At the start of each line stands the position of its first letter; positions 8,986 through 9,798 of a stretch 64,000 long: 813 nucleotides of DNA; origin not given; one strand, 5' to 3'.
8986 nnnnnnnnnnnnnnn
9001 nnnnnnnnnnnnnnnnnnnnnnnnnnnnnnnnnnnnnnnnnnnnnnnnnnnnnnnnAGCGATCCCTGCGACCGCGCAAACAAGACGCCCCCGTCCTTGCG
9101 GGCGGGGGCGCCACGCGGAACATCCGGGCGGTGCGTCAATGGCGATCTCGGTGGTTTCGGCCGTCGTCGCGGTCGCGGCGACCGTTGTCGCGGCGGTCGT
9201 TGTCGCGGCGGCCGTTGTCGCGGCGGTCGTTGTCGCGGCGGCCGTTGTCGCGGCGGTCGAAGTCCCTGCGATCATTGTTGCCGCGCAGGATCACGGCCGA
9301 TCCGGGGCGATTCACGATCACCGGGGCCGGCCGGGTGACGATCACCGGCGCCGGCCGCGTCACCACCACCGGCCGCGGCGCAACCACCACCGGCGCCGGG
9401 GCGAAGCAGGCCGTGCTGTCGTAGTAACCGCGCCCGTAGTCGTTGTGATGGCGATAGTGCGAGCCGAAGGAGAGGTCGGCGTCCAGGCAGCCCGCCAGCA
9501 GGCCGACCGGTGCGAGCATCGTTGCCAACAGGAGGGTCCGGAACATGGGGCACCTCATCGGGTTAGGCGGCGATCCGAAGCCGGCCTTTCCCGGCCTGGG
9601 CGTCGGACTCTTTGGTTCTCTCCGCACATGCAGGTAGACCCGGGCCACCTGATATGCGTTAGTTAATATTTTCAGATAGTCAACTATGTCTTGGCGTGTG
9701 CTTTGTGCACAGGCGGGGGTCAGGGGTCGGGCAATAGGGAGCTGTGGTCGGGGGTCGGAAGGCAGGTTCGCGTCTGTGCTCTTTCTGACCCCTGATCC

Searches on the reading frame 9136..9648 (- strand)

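Call 50: search_protein_families(library=pfam, proteins=[window:9136-9648:-], max_evalue=0.001)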
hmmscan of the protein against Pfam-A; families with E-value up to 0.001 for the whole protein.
window:9136-9648:- (170 aa): 1 family
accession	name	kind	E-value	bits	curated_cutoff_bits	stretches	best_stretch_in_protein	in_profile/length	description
PF12778.12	PXPV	-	0.00014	22.1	23.1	0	93-112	5-22/22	PXPV repeat (3 copies)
